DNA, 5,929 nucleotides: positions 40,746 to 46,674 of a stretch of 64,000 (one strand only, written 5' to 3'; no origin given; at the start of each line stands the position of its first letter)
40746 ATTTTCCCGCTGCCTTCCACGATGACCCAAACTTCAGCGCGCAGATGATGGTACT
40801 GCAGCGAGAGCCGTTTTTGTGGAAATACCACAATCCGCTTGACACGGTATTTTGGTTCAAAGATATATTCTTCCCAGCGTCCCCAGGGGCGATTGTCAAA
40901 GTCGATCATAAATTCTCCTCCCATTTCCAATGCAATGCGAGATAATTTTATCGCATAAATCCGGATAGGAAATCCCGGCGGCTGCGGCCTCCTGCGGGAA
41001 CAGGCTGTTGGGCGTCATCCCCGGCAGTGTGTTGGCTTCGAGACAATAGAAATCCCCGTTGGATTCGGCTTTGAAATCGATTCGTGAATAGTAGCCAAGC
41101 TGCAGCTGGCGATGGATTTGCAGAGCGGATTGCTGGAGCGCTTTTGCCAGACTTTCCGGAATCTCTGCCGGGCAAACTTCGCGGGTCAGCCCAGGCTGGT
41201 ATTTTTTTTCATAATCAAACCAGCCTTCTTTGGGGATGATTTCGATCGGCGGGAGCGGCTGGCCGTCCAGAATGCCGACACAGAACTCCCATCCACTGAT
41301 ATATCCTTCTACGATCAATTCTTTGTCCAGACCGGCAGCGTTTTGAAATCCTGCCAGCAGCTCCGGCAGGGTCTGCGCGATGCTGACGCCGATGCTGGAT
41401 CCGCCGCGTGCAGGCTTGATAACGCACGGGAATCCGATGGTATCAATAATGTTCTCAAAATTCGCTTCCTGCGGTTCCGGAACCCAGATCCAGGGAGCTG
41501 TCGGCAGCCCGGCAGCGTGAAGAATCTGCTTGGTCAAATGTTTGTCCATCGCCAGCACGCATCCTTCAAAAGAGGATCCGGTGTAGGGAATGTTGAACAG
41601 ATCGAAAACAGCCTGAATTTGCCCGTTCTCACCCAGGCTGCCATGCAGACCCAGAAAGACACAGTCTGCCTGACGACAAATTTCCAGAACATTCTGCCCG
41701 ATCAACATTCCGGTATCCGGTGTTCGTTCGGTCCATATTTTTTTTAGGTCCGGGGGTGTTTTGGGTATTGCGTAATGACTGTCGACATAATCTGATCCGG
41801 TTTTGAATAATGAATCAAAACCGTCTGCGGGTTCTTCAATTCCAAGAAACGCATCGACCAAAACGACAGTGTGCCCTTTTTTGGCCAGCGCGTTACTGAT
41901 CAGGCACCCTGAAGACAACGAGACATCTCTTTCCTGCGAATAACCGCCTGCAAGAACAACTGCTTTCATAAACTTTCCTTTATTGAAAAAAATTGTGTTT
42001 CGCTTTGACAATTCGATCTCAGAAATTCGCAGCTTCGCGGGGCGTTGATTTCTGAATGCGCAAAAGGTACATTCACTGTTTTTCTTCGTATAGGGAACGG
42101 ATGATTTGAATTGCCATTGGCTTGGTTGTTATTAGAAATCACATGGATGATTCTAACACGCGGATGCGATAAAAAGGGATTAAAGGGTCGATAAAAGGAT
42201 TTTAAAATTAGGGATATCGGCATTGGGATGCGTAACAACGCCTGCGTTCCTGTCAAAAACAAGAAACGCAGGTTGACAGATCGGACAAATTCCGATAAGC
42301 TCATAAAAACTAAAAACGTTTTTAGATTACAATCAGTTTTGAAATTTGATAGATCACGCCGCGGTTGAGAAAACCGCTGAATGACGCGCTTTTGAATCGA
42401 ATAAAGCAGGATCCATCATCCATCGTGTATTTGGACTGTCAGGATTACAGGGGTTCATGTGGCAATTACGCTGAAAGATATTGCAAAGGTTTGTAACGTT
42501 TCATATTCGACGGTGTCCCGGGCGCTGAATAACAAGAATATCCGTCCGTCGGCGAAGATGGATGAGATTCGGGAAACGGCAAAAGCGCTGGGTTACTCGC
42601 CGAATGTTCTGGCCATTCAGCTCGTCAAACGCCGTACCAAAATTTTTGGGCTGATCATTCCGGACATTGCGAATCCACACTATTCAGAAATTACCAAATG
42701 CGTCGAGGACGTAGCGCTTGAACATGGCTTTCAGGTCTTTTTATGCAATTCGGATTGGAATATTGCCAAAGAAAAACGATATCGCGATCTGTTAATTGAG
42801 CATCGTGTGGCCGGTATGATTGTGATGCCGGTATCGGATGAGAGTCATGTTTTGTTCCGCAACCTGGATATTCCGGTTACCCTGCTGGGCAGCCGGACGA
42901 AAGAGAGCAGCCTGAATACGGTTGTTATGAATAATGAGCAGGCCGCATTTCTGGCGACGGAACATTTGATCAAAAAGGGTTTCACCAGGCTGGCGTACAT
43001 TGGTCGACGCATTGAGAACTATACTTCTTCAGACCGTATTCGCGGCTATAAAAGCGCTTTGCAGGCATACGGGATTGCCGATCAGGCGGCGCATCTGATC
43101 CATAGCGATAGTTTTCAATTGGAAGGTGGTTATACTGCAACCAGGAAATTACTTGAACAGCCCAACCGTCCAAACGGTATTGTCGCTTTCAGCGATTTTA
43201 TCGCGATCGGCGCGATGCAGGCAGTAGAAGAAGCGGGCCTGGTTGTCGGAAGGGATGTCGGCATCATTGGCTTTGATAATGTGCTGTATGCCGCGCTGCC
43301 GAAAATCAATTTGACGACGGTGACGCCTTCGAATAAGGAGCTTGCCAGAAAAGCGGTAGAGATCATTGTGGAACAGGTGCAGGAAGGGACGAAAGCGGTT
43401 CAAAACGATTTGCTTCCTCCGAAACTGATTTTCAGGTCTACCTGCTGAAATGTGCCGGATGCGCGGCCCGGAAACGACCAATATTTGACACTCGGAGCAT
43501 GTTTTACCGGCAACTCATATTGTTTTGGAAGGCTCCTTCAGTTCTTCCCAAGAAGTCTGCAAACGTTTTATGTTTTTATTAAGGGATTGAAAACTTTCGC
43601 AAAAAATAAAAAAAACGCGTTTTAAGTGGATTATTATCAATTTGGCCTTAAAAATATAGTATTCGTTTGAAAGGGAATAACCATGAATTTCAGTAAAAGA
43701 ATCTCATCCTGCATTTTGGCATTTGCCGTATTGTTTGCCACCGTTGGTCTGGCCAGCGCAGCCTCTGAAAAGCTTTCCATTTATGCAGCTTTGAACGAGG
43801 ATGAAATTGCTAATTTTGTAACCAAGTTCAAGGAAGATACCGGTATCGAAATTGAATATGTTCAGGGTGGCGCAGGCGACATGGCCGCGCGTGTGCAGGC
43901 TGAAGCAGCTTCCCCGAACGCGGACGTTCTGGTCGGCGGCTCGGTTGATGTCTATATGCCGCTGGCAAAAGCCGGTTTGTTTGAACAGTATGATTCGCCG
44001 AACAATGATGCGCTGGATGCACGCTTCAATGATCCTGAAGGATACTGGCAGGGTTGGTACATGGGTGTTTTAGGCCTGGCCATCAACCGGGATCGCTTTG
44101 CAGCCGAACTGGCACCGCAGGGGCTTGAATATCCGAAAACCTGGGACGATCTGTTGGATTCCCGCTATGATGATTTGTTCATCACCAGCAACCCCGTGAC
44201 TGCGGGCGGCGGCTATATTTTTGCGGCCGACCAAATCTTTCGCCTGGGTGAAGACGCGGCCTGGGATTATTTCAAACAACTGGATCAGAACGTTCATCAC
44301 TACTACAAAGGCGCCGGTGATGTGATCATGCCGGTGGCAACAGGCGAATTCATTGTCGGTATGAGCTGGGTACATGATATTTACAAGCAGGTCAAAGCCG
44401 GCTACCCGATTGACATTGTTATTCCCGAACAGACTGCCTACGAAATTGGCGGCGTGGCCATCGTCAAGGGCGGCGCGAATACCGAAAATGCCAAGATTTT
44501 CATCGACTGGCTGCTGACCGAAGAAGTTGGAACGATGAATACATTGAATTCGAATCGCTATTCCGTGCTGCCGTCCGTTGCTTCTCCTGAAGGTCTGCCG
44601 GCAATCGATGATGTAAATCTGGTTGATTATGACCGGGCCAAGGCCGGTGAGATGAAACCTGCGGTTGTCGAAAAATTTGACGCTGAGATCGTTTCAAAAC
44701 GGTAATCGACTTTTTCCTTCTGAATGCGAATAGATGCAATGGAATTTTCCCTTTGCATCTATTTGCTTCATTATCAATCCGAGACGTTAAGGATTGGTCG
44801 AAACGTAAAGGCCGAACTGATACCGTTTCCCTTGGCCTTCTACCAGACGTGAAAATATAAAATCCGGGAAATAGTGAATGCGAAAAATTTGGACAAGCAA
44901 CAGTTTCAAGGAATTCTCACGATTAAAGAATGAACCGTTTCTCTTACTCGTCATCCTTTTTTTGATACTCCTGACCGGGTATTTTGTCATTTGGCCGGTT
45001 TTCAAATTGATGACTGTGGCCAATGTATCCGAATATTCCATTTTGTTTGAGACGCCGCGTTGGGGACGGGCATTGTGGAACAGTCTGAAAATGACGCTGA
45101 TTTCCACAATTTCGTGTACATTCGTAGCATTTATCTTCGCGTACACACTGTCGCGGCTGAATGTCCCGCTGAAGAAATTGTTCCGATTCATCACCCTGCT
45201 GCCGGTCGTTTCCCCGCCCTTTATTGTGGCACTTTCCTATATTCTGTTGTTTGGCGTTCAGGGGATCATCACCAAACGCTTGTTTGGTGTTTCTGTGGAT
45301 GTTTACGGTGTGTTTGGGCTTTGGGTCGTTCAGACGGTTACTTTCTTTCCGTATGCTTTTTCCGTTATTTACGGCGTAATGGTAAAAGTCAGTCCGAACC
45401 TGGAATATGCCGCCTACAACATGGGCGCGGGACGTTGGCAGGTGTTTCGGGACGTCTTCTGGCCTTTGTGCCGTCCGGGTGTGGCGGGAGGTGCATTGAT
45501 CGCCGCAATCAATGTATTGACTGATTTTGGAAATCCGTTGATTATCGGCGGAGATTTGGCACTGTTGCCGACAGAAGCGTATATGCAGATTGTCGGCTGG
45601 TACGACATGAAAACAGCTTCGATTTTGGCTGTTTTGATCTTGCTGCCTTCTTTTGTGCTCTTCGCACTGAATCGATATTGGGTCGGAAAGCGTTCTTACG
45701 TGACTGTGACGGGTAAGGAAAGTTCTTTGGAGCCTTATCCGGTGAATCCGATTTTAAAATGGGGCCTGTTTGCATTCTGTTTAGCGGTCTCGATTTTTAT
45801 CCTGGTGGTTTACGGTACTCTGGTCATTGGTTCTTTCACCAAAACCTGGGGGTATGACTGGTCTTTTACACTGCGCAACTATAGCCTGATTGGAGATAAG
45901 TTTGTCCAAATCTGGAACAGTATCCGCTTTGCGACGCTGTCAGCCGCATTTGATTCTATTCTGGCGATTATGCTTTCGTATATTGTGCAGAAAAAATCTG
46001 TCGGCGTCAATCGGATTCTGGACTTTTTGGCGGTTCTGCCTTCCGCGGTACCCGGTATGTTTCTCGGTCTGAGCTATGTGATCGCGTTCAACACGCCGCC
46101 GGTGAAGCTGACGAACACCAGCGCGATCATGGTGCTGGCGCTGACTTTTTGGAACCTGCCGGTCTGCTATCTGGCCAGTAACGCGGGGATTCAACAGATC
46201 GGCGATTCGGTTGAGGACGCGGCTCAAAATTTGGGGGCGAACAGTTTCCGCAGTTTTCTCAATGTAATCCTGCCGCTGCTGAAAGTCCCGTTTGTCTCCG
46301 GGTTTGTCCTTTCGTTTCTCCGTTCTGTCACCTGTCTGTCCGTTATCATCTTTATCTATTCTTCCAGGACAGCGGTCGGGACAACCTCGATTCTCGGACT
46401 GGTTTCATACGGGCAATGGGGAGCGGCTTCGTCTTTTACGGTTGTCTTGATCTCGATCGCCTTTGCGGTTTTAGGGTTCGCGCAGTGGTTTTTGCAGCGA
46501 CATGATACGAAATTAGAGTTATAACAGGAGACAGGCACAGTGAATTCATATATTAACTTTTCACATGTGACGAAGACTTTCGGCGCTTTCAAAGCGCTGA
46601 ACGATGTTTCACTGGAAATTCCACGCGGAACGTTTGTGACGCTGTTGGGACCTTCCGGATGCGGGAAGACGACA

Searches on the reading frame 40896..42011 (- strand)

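Call 58: search_protein_families(library=pfam, proteins=[window:40896-42011:-], max_evalue=0.00001)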
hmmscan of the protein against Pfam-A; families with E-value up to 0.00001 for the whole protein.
window:40896-42011:- (371 aa): 4 families
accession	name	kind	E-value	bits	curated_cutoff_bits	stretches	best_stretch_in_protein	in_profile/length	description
PF07478.18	Dala_Dala_lig_C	-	4.2e-48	164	24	1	164-357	2-203/204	D-ala D-ala ligase C-terminus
PF01820.27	Dala_Dala_lig_N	-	2.3e-21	77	34.6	1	17-146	2-121/121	D-ala D-ala ligase N-terminus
PF02786.22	CPSase_L_D2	-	7.8e-09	35.8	19.8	1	156-328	1-178/211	Carbamoyl-phosphate synthase L chain, ATP binding domain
PF13535.11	ATP-grasp_4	-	4.6e-06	26.8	27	0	192-329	1-151/160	ATP-grasp domain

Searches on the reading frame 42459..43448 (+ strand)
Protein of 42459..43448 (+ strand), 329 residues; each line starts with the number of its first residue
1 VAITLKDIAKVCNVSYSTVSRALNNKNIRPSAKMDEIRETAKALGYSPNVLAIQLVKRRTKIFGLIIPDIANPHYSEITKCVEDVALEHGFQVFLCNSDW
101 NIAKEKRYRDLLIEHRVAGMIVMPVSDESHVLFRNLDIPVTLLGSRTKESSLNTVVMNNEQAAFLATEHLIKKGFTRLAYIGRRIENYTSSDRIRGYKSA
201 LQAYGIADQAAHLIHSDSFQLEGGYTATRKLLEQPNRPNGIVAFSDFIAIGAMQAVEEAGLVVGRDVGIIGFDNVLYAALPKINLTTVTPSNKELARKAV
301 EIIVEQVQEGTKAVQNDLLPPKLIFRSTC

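Call 58: search_protein_families(library=pfam, proteins=[window:42459-43448:+], max_evalue=0.00001)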
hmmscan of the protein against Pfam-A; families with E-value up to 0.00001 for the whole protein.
window:42459-43448:+ (329 aa): 4 families
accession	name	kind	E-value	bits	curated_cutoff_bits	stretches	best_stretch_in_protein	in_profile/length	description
PF13377.12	Peripla_BP_3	-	2.2e-30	106.4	26.5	1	167-329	1-167/167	Periplasmic binding protein-like domain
PF00532.27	Peripla_BP_1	-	6.1e-25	88.7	22.2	1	63-312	4-266/281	Periplasmic binding proteins and sugar binding domain of LacI family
PF13407.12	Peripla_BP_4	-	1e-13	51.9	35.1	1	63-308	1-255/258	Periplasmic binding protein domain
PF00356.27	LacI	-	1.3e-09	38.1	27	1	4-49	1-46/46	Bacterial regulatory proteins, lacI family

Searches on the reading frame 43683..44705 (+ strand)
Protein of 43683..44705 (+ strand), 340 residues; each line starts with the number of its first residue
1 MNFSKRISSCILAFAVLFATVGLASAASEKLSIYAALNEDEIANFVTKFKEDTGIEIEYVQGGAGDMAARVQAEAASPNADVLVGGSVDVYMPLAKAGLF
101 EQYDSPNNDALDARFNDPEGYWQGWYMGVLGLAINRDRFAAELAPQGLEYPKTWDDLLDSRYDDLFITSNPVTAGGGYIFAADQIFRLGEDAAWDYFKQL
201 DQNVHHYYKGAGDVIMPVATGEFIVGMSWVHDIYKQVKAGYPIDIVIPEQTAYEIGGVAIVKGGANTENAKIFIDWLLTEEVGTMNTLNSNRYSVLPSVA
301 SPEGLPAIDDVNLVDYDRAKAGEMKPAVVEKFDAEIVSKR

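Call 58: search_protein_families(library=pfam, proteins=[window:43683-44705:+], max_evalue=0.00001)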
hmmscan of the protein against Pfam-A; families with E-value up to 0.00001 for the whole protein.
window:43683-44705:+ (340 aa): 4 families
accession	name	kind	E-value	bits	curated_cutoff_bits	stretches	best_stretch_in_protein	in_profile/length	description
PF13343.11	SBP_bac_6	-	1.1e-28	100.8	24.6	1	78-319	2-242/245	Bacterial extracellular solute-binding protein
PF13416.11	SBP_bac_8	-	1.2e-24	88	27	1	46-302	3-268/279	Bacterial extracellular solute-binding protein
PF01547.30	SBP_bac_1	-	7.6e-22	79.1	26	1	43-282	11-305/307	Bacterial extracellular solute-binding protein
PF13531.11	SBP_bac_11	-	8e-18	65.5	25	1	43-282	14-217/227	Bacterial extracellular solute-binding protein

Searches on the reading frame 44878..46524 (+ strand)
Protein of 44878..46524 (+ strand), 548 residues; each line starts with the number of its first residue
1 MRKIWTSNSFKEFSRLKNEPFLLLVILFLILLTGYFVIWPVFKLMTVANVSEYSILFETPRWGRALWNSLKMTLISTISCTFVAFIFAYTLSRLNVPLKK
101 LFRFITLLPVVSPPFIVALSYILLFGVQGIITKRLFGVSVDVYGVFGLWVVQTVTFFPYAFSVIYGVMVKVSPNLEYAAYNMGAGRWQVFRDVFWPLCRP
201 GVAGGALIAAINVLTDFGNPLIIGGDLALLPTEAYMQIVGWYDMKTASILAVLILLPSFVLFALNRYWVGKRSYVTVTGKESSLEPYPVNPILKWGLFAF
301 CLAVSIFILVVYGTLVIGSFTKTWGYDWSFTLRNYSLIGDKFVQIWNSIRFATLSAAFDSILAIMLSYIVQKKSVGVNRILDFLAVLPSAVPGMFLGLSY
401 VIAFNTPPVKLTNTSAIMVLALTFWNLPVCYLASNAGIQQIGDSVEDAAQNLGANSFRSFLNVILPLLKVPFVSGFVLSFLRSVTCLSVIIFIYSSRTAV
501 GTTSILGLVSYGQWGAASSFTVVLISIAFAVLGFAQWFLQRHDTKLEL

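Call 58: search_protein_families(library=pfam, proteins=[window:44878-46524:+], max_evalue=0.00001)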
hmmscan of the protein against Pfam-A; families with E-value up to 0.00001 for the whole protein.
window:44878-46524:+ (548 aa): 1 family
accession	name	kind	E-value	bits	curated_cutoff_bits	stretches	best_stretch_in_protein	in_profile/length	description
PF00528.27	BPD_transp_1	-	1.2e-22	80.9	26.4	2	364-541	2-181/184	Binding-protein-dependent transport system inner membrane component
